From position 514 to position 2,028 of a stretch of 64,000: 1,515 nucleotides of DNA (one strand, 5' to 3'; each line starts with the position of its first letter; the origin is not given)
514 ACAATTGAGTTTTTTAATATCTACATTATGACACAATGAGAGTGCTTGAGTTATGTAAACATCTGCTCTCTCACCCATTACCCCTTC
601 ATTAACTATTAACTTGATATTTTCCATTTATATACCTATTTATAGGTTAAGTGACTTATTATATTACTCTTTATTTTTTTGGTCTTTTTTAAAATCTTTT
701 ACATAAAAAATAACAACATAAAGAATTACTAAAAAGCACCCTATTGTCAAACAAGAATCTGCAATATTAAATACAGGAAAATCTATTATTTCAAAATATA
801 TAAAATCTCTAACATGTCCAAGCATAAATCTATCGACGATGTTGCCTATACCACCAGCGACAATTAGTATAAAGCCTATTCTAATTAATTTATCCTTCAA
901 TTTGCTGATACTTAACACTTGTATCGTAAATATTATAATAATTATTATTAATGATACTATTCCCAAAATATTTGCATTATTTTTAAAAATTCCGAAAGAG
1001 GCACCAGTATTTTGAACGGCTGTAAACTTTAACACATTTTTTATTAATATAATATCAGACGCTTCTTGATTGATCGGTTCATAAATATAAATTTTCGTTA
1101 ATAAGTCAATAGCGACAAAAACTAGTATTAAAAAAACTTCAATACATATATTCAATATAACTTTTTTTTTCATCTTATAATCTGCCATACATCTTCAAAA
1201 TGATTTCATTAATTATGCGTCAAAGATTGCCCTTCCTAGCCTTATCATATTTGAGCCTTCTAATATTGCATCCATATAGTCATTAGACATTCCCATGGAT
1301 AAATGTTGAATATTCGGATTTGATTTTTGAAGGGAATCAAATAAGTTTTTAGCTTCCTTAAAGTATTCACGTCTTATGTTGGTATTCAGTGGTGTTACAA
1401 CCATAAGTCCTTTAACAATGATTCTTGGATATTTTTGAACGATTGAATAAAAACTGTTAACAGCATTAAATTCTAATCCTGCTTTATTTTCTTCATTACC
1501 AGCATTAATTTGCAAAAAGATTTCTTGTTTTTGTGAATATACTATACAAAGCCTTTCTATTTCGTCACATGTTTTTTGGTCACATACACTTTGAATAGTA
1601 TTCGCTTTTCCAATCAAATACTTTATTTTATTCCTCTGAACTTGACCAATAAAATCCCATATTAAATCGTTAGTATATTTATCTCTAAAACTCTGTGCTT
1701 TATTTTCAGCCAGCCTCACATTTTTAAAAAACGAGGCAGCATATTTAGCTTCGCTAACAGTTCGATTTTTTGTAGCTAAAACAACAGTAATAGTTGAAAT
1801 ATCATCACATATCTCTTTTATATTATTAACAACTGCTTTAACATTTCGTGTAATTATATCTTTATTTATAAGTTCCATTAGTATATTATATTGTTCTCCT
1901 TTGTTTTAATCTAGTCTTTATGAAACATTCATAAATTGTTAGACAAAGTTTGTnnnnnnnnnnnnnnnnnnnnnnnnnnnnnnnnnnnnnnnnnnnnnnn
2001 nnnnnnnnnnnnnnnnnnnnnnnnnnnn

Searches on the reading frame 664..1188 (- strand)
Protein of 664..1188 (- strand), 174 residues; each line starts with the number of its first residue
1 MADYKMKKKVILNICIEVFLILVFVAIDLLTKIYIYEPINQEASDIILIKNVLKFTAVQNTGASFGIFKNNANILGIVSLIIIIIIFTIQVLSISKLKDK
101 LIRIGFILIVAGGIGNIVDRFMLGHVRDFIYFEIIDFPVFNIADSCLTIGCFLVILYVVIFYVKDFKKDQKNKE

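Call 35: search_protein_families(library=ncbifam, proteins=[window:664-1188:-], max_evalue=0.00001)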
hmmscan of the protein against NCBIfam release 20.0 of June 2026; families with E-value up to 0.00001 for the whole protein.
window:664-1188:- (174 aa): 22 families
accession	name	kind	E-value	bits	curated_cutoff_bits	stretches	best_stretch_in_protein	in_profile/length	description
TIGR00077.1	lspA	equivalog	4.1e-29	101.6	73.95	1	18-167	13-163/164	signal peptidase II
NF011368.0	PRK14787.1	equivalog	1.8e-24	86.7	177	1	19-167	6-163/167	lipoprotein signal peptidase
NF011371.0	PRK14790.1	equivalog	3.4e-23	82.3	202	1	18-160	13-154/169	lipoprotein signal peptidase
NF011360.0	PRK14779.1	subfamily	1.2e-22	80.6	177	1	8-164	7-153/163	lipoprotein signal peptidase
NF011350.0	PRK14768.1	equivalog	3.4e-21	76.1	210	1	18-164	4-146/148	lipoprotein signal peptidase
NF011365.0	PRK14784.1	equivalog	5e-21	75.5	181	1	25-159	15-148/160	lipoprotein signal peptidase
NF011367.0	PRK14786.1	equivalog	6.7e-20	71.8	190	1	18-163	4-146/154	lipoprotein signal peptidase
NF011370.0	PRK14789.1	equivalog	2.2e-17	63.4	248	1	18-161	12-151/194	lipoprotein signal peptidase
NF011352.0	PRK14770.1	equivalog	1.1e-16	60.7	223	1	13-156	15-160/173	lipoprotein signal peptidase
NF011366.0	PRK14785.1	subfamily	2.5e-16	60.1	256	1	16-160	42-191/198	lipoprotein signal peptidase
NF011359.0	PRK14777.1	subfamily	4.5e-16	59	187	1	15-168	27-184/191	lipoprotein signal peptidase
NF011357.0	PRK14775.1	equivalog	8.2e-16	58.4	201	1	16-155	6-144/170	lipoprotein signal peptidase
NF011355.0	PRK14773.1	subfamily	3.5e-15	56.4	218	1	46-158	66-186/206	lipoprotein signal peptidase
NF011354.0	PRK14772.1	equivalog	5.3e-13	48.7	321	1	9-158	21-168/190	lipoprotein signal peptidase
NF011353.0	PRK14771.1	equivalog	1.4e-12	47.7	241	1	14-167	10-161/179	lipoprotein signal peptidase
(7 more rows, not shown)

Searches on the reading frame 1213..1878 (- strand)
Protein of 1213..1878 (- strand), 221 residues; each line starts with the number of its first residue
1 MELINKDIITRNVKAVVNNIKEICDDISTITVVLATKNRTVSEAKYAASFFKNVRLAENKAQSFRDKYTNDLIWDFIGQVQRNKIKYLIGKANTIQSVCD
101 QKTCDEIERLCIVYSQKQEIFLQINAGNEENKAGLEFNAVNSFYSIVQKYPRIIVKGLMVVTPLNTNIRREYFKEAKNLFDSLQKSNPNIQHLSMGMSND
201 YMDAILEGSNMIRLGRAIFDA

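Call 35: search_protein_families(library=ncbifam, proteins=[window:1213-1878:-], max_evalue=0.00001)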
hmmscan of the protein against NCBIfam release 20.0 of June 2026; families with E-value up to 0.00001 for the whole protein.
window:1213-1878:- (221 aa): 1 family
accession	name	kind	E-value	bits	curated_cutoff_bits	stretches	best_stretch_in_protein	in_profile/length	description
TIGR00044.1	TIGR00044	hypoth_equivalog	4.6e-32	111.5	106.25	1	18-221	17-228/229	YggS family pyridoxal phosphate-dependent enzyme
